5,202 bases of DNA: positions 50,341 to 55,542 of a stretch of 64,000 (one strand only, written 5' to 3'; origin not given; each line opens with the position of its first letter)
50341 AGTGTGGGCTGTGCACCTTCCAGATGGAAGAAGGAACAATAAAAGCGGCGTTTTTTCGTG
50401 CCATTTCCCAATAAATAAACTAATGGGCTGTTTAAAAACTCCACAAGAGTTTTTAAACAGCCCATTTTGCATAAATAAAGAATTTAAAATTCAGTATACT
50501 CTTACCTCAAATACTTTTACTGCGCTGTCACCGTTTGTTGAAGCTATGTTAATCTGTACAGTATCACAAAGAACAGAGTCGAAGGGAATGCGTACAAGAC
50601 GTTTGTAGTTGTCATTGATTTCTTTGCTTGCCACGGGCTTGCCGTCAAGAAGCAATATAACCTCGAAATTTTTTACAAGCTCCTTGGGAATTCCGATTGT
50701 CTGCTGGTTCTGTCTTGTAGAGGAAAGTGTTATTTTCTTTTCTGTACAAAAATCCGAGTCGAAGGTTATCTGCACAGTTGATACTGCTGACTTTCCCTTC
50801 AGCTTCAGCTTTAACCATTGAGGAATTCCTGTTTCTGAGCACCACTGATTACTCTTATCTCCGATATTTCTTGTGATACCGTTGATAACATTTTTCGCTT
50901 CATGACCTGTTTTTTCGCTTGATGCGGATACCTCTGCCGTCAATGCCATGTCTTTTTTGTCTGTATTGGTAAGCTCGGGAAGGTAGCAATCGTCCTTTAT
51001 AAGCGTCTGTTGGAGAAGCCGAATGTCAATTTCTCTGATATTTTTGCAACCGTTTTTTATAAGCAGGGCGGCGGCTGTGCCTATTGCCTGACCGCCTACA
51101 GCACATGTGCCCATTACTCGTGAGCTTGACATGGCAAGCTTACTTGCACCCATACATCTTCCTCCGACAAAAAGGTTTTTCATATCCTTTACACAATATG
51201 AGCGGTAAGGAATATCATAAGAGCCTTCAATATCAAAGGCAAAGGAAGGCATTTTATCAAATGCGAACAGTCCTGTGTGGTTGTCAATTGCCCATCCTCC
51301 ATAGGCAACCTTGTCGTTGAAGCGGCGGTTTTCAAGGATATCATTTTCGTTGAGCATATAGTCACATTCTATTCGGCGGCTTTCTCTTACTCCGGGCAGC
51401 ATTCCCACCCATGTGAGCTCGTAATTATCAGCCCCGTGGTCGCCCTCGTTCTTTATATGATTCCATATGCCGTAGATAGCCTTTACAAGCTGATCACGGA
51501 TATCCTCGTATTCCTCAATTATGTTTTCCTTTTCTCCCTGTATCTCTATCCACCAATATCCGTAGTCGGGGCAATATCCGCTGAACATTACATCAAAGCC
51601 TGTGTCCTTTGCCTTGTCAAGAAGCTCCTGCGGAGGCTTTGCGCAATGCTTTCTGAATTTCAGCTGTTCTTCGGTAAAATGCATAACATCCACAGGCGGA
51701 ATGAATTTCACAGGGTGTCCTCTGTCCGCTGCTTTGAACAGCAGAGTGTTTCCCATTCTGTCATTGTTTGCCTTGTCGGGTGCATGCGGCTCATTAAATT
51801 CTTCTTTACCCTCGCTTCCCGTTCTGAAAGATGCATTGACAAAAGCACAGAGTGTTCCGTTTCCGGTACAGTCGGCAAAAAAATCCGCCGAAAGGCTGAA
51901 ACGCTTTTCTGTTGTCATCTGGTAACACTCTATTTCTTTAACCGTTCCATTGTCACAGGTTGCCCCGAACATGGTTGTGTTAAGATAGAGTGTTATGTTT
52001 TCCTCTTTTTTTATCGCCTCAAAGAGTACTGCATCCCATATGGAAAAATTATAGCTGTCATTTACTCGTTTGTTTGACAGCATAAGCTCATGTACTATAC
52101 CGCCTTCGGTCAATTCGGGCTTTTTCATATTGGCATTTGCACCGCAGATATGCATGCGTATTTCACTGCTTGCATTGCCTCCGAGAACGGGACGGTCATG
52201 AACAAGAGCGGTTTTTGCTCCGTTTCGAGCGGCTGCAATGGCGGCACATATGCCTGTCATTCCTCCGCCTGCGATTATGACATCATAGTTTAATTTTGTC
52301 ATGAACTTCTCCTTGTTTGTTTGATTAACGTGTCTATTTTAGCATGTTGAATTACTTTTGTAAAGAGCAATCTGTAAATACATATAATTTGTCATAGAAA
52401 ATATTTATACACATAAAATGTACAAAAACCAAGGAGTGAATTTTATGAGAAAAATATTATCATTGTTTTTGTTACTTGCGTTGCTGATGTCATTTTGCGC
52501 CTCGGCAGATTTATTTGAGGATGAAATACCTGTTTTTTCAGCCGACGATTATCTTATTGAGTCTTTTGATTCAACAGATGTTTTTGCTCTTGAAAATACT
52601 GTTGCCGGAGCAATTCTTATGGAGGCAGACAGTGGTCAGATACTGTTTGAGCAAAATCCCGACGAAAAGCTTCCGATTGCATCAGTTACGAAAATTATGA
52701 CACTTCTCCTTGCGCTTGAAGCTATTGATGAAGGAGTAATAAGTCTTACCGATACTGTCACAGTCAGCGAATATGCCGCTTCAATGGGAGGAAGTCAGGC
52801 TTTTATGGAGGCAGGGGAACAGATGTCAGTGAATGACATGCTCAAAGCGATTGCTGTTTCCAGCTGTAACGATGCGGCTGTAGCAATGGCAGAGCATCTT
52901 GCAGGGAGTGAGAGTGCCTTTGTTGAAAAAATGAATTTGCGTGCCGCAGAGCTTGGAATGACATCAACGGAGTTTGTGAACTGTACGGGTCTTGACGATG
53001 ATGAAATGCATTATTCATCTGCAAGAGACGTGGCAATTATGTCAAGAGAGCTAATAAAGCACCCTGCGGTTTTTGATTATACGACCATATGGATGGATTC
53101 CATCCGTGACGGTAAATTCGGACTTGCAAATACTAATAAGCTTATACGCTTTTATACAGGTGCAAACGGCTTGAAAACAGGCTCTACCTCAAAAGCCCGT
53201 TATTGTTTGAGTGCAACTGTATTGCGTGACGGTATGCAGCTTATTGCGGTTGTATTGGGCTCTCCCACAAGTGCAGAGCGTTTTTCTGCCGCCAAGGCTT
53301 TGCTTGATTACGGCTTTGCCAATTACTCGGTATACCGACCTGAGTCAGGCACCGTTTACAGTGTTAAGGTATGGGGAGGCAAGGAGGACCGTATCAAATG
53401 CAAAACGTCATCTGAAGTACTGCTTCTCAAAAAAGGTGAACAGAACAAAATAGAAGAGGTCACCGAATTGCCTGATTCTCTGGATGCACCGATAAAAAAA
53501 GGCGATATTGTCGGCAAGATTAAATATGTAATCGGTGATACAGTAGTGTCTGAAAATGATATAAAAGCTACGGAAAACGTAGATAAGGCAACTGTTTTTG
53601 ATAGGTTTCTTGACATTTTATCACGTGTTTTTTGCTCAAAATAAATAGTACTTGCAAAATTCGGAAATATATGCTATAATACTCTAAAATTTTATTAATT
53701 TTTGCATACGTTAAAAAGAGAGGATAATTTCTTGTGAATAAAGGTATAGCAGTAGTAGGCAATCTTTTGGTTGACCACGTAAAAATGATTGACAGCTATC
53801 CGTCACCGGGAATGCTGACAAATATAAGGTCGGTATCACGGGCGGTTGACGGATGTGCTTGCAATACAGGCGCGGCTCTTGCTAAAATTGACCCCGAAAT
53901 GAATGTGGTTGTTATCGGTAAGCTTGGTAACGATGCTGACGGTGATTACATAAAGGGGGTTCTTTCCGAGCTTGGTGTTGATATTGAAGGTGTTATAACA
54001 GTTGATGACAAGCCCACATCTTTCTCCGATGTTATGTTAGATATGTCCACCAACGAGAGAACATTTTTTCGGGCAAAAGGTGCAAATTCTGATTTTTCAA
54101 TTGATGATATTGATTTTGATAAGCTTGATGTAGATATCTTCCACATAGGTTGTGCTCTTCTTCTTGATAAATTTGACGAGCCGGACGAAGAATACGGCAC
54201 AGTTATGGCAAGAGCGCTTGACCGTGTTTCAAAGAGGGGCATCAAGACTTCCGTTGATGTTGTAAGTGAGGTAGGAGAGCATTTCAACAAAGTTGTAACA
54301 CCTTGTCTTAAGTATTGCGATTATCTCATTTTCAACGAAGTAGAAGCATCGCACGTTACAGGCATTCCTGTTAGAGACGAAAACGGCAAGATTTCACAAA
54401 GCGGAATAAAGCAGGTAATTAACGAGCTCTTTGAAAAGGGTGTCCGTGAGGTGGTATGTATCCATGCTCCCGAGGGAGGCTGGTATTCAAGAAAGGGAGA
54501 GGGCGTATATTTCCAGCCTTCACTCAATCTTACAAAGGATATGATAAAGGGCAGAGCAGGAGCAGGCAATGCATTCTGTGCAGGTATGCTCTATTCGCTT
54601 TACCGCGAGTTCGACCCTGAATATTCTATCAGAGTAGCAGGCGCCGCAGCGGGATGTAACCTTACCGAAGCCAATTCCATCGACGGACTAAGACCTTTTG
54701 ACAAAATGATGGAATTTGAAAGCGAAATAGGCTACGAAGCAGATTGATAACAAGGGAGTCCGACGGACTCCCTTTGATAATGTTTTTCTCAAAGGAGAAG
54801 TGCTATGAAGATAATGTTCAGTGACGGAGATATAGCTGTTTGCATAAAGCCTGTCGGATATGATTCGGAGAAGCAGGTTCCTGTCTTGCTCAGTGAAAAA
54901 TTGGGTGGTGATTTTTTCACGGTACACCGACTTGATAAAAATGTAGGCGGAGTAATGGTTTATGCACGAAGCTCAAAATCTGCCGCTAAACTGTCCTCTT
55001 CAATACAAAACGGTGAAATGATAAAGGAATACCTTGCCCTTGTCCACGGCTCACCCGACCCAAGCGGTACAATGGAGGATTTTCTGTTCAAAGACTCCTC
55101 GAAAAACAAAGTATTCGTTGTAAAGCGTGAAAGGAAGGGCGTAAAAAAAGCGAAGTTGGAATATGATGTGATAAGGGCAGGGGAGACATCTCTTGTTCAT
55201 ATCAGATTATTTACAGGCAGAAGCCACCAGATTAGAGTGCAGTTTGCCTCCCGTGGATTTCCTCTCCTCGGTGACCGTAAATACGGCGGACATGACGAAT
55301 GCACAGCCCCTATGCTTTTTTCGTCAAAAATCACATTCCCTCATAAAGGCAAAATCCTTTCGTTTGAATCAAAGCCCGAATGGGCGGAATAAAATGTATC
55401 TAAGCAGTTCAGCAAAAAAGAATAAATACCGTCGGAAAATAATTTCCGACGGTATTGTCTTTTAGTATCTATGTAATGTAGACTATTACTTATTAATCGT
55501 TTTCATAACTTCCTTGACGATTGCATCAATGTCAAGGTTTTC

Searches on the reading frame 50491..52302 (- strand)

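Call 65: search_protein_families(library=pfam, proteins=[window:50491-52302:-], max_evalue=0.00001)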
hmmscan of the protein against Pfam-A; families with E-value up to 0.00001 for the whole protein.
window:50491-52302:- (603 aa): 2 families
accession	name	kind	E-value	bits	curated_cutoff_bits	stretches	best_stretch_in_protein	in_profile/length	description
PF12831.13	FAD_oxidored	-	9.5e-89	299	27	1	7-434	1-416/416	FAD dependent oxidoreductase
PF00754.31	F5_F8_type_C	-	7.2e-07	29.8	28.2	0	458-538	2-82/127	F5/8 type C domain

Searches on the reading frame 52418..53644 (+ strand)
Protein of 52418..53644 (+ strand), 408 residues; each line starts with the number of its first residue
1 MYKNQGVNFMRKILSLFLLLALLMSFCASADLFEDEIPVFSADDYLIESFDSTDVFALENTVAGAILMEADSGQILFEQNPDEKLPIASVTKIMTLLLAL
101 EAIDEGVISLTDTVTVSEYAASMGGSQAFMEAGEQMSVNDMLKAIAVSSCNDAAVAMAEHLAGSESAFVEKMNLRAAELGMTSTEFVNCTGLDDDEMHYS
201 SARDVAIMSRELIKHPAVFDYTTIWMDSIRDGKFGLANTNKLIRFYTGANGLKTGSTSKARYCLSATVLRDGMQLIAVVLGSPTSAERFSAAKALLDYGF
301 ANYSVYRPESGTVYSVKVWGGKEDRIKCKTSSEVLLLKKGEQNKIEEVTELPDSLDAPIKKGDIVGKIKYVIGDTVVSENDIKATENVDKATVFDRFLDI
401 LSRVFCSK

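Call 65: search_protein_families(library=pfam, proteins=[window:52418-53644:+], max_evalue=0.00001)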
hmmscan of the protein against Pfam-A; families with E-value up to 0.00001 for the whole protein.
window:52418-53644:+ (408 aa): 3 families
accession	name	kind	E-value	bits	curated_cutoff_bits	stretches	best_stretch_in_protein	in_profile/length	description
PF00768.25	Peptidase_S11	-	8.7e-73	245.1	27.6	1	63-283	13-238/239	D-alanyl-D-alanine carboxypeptidase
PF07943.18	PBP5_C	-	4.2e-16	59.3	21.2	1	312-390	12-91/91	Penicillin-binding protein 5, C-terminal domain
PF13354.11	Beta-lactamase2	-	5e-14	52.6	22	1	70-214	7-148/214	Beta-lactamase enzyme family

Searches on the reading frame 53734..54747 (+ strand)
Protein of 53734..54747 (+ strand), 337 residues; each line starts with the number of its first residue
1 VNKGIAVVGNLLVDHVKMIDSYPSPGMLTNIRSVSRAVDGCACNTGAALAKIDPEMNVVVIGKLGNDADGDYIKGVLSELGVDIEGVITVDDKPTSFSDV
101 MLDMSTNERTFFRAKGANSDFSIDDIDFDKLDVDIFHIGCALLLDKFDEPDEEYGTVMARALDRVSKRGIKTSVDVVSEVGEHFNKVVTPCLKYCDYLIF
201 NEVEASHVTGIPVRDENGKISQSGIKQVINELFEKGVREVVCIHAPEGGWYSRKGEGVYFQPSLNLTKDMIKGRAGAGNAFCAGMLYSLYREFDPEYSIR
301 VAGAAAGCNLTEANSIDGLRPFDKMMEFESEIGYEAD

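Call 65: search_protein_families(library=pfam, proteins=[window:53734-54747:+], max_evalue=0.00001)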
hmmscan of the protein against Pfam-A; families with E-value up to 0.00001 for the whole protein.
window:53734-54747:+ (337 aa): 1 family
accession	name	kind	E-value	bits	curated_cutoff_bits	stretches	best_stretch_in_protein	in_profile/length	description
PF00294.29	PfkB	-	9.6e-27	94.5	25.8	1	4-317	3-297/302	pfkB family carbohydrate kinase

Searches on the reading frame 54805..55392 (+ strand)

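Call 65: search_protein_families(library=pfam, proteins=[window:54805-55392:+], max_evalue=0.00001)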
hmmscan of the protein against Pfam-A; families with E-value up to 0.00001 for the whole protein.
window:54805-55392:+ (195 aa): 1 family
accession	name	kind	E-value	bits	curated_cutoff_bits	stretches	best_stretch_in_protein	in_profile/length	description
PF00849.27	PseudoU_synth_2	-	4.5e-26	92.3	26.8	1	26-149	28-152/152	RNA pseudouridylate synthase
